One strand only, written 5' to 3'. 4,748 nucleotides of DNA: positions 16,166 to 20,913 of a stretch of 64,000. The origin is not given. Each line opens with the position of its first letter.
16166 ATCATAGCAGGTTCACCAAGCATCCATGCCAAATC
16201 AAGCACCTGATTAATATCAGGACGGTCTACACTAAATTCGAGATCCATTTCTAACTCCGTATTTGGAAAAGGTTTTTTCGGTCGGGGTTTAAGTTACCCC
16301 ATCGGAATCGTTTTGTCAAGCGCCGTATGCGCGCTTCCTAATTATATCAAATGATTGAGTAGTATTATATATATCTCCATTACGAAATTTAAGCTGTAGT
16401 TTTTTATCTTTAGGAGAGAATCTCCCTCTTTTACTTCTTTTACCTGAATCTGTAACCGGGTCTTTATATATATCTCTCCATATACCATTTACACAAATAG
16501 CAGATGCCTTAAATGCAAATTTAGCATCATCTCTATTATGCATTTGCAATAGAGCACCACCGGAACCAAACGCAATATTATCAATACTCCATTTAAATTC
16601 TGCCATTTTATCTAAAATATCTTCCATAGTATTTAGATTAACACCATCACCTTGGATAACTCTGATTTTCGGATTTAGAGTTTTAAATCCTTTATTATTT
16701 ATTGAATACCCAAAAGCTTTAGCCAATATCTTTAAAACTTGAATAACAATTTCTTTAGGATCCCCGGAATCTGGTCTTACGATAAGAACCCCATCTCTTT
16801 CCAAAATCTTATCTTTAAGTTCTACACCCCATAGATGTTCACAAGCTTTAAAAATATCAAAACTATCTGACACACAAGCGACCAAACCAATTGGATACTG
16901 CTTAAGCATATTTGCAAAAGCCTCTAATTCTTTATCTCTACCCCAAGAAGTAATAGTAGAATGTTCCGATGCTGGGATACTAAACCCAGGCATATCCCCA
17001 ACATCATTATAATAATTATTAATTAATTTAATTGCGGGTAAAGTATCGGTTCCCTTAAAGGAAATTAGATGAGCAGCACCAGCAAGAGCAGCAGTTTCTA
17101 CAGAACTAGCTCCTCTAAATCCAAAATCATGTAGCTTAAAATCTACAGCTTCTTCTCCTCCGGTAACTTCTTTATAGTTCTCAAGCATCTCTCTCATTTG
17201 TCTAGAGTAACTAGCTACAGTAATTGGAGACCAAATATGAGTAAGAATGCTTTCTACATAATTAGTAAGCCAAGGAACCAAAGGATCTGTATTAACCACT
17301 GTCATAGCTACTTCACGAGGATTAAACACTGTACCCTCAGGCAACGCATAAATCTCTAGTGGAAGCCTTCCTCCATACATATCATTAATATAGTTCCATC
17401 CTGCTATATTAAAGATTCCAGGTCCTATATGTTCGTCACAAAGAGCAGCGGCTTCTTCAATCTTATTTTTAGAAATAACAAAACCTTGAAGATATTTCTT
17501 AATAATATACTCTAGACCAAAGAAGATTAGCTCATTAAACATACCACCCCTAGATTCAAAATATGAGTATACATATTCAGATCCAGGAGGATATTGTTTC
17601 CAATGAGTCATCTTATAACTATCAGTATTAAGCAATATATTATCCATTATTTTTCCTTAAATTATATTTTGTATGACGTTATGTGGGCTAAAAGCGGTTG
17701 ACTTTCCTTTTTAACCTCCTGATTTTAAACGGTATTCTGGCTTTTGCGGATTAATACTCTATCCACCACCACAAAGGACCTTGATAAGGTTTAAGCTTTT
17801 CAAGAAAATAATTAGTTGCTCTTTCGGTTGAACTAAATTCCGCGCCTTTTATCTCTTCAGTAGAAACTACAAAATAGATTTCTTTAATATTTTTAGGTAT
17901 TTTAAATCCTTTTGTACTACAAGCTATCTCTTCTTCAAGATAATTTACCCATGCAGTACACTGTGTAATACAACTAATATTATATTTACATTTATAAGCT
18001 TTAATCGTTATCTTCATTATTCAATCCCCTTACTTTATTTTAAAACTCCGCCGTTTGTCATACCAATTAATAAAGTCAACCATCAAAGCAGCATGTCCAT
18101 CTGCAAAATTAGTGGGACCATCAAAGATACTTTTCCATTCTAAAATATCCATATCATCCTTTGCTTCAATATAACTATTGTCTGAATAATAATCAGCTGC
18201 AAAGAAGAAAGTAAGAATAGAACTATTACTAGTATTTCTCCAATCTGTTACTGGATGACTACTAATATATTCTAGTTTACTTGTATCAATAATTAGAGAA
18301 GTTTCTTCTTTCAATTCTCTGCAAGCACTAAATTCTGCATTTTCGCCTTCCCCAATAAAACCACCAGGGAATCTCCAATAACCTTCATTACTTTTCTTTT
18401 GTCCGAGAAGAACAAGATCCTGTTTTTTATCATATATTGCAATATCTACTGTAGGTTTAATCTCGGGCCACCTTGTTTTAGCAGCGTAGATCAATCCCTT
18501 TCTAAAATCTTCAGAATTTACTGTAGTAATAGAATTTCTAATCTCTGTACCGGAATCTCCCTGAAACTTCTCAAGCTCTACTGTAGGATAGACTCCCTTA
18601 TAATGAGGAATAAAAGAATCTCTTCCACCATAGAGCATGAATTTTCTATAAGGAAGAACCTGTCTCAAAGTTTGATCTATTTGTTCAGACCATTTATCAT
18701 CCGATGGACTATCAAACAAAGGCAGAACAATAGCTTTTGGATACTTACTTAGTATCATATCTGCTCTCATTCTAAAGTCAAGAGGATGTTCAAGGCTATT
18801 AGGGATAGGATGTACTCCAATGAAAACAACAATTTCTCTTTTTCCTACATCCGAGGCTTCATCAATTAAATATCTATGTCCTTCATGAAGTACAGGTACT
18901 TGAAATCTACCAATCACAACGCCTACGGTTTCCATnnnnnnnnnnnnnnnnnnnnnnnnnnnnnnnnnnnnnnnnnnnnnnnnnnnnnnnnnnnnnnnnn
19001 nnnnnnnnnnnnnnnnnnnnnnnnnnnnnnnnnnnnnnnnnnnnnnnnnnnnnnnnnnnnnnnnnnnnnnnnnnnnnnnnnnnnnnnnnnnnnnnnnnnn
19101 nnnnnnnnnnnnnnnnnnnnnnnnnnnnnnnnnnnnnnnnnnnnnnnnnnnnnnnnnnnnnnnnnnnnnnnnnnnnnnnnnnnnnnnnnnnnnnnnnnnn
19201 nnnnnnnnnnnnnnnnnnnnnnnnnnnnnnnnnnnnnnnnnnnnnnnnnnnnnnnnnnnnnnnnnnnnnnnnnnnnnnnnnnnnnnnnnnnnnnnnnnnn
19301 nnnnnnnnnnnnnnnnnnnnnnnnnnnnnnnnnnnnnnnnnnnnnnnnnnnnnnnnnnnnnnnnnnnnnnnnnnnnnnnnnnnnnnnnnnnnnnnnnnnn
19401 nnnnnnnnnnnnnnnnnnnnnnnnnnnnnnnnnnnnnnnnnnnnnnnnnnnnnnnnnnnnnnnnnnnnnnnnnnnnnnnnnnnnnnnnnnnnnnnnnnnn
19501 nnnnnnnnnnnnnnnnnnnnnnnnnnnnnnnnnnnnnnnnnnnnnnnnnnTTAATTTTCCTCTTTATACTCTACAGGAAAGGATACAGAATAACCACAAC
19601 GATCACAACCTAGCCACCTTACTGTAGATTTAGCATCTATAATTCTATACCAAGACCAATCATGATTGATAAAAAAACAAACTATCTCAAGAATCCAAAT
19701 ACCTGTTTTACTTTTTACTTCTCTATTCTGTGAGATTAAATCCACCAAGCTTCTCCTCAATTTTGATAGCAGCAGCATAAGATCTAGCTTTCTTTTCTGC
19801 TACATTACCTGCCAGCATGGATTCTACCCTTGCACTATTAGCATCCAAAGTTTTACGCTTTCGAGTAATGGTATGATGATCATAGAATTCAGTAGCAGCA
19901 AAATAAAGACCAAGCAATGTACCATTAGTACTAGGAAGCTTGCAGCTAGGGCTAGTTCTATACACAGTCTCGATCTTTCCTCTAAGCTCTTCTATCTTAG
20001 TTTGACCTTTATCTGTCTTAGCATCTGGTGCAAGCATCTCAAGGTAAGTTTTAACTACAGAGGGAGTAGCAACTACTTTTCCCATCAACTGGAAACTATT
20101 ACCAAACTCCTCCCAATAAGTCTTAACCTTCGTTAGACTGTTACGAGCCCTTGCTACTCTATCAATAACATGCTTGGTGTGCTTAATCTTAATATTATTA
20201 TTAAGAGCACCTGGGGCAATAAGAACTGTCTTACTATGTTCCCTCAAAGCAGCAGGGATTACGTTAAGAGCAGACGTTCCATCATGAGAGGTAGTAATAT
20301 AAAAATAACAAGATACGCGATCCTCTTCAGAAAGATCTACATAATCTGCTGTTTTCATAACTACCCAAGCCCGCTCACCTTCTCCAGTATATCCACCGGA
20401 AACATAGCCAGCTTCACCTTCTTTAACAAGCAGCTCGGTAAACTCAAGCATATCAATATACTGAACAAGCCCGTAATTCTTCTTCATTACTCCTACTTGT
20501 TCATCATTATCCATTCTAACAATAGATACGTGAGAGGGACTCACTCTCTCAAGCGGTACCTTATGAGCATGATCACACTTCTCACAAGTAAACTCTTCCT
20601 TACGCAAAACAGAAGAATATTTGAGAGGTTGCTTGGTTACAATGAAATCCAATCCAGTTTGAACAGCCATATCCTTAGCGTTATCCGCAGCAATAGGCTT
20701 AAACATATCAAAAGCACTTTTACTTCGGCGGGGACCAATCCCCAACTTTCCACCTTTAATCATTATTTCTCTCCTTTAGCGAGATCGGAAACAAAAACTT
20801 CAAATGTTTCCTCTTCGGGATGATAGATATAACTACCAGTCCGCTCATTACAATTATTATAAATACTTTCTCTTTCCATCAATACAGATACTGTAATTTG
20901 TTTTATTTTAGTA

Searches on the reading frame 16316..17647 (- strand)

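Call 11: search_protein_families(library=pfam, proteins=[window:16316-17647:-])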
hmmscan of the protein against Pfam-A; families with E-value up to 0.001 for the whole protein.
window:16316-17647:- (443 aa): 2 families
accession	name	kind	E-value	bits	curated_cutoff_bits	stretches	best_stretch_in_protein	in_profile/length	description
PF04095.22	NAPRTase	-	2.3e-55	188.4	20.8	1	170-421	1-235/239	Nicotinate phosphoribosyltransferase (NAPRTase) family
PF18127.6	NAMPT_N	-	1.2e-38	131.8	25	1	3-99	1-98/98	Nicotinamide phosphoribosyltransferase, N-terminal domain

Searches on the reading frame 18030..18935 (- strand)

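Call 83: search_protein_families(library=pfam, proteins=[window:18030-18935:-], max_evalue=0.001)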
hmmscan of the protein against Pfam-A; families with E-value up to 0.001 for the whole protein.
window:18030-18935:- (301 aa): 2 families
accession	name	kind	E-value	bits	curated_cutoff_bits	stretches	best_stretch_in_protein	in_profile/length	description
PF00293.34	NUDIX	-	2.4e-13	50.7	21.1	1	160-251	3-96/134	NUDIX domain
PF01467.32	CTP_transf_like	-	0.0005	20.7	21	0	7-61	2-54/133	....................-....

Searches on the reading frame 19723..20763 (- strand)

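Call 83: search_protein_families(library=pfam, proteins=[window:19723-20763:-], max_evalue=0.001)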
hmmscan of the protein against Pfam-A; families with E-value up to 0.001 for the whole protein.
window:19723-20763:- (346 aa): 1 family
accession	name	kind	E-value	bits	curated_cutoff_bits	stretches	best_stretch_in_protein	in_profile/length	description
PF06067.16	DUF932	-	4.6e-35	121.9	23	1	91-316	3-226/227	Domain of unknown function (DUF932)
